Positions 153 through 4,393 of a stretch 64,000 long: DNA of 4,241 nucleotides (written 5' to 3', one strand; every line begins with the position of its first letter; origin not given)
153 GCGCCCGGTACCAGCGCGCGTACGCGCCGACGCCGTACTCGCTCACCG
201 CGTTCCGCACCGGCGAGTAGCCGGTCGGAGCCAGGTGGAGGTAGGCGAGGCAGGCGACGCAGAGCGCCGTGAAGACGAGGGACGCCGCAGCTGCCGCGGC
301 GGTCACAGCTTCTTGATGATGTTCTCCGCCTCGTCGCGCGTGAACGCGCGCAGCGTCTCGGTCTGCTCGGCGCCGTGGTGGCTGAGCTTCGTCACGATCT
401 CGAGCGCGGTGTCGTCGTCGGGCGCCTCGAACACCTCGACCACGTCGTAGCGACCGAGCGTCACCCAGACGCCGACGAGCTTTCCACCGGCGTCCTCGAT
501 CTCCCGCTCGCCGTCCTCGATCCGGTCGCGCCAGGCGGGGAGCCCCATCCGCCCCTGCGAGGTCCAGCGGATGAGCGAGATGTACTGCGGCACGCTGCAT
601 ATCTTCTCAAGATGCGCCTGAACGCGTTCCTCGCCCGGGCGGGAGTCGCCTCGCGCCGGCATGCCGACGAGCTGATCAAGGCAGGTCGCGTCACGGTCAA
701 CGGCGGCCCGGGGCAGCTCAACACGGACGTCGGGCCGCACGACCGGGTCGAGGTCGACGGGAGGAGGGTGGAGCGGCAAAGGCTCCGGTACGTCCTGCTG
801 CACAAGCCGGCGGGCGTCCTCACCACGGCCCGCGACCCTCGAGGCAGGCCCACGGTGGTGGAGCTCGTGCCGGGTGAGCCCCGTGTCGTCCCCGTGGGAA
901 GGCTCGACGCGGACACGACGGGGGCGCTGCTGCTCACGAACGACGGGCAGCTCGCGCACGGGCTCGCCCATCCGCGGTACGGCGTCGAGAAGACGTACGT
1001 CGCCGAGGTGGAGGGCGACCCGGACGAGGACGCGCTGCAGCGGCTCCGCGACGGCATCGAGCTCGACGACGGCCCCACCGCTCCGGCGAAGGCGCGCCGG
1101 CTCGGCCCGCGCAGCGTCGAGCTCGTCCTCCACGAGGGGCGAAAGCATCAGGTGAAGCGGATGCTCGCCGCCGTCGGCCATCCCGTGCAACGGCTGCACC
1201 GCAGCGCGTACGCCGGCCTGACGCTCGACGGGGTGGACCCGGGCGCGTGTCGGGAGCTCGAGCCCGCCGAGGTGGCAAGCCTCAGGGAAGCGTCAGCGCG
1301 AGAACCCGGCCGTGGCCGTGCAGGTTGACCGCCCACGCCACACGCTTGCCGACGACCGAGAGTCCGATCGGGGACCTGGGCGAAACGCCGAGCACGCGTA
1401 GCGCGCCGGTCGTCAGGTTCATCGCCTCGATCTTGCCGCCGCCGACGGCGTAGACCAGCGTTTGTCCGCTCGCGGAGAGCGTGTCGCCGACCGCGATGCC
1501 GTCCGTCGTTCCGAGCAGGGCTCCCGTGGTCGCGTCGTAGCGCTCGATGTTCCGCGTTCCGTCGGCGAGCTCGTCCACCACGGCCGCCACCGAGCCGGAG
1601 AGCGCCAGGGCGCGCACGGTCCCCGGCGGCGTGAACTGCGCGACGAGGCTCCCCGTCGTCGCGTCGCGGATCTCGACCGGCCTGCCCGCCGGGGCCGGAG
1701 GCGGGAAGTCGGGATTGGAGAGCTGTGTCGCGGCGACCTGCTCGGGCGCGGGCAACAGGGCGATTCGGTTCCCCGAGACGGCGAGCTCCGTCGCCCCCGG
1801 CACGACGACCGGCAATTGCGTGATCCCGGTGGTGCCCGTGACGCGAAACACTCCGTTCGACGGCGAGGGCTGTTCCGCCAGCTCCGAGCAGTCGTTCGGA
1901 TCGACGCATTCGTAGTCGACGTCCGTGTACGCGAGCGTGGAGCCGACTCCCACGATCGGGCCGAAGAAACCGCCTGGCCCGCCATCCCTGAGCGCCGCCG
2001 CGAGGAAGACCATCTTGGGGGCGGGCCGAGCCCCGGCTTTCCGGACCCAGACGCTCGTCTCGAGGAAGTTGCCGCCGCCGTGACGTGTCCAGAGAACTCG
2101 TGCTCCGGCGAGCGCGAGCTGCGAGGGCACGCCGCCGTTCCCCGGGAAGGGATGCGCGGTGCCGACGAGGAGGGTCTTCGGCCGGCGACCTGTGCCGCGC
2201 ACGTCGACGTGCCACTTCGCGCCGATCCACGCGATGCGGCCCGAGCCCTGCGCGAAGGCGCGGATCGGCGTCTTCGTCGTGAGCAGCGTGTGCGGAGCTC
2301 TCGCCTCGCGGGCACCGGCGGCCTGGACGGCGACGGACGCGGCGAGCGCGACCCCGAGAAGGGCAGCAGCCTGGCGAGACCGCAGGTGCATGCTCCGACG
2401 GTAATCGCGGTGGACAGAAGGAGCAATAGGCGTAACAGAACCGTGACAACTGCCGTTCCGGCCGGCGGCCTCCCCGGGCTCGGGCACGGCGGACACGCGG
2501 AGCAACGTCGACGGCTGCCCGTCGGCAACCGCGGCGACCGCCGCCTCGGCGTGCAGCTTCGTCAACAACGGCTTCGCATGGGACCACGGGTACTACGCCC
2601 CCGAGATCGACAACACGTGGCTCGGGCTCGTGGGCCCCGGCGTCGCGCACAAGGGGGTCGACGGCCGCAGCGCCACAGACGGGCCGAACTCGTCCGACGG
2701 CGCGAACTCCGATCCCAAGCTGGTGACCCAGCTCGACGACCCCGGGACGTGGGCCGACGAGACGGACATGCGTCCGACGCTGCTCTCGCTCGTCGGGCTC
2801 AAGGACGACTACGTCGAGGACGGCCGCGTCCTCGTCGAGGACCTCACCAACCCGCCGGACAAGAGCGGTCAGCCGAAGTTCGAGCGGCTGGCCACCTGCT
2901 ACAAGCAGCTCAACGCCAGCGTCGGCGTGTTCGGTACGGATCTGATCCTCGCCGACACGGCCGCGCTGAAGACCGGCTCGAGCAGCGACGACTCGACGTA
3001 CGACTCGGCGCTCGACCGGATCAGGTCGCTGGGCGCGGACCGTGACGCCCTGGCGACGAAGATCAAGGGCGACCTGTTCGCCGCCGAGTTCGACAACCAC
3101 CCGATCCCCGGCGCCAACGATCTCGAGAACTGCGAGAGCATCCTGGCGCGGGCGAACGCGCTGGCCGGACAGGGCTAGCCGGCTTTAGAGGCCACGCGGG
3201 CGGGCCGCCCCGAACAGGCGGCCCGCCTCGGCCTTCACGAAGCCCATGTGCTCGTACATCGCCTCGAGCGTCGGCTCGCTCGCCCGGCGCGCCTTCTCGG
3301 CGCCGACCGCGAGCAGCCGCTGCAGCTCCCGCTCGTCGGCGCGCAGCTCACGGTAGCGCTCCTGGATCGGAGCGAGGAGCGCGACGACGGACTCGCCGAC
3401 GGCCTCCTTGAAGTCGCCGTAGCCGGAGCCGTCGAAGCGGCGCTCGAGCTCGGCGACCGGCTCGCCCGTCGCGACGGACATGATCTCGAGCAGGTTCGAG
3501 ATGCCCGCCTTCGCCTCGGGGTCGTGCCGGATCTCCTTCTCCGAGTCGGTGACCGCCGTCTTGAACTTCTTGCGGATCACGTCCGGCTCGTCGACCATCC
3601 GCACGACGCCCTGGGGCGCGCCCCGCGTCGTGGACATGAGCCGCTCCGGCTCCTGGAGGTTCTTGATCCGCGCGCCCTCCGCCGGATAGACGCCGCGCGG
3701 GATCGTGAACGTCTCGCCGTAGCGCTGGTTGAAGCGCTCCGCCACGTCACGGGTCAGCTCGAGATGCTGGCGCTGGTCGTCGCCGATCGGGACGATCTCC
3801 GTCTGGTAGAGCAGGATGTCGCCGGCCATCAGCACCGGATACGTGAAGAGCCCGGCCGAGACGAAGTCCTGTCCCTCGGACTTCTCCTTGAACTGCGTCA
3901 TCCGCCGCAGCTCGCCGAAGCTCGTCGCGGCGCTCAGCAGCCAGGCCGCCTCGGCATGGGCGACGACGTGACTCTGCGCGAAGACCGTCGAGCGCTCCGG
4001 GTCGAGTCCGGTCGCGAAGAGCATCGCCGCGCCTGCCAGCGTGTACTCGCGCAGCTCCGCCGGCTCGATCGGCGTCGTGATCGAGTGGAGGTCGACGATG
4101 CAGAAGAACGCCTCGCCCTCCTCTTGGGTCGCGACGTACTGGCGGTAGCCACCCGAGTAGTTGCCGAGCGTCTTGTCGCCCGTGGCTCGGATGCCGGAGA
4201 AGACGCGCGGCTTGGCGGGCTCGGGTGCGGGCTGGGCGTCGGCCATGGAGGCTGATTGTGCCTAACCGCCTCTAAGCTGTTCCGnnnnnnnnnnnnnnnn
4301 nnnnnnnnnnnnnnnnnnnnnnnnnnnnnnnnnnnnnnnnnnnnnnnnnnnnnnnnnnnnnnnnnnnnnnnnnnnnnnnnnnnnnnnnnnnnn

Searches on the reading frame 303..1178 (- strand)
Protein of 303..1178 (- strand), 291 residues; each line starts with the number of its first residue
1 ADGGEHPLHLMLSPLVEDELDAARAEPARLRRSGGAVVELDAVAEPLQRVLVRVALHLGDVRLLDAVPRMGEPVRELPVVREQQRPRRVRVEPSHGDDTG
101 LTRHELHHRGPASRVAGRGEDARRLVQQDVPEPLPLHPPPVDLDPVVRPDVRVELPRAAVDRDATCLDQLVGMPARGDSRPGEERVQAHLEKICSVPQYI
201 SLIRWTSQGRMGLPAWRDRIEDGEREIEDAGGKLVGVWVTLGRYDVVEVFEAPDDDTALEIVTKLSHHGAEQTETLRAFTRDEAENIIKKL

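Call 27: search_protein_families(library=pfam, proteins=[window:303-1178:-])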
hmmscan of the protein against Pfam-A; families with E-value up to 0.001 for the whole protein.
window:303-1178:- (291 aa): 1 family
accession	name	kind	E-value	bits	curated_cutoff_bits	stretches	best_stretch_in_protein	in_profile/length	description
PF08734.17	GYD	-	2.7e-21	75.8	31.4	1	199-287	1-90/91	GYD domain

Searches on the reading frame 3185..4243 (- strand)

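Call 27: search_protein_families(library=pfam, proteins=[window:3185-4243:-])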
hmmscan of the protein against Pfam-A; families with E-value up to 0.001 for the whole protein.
window:3185-4243:- (352 aa): 1 family
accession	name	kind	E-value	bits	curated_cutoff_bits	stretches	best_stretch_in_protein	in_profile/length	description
PF00579.31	tRNA-synt_1b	-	9.4e-60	202.8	21.1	1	11-290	5-291/292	tRNA synthetases class I (W and Y)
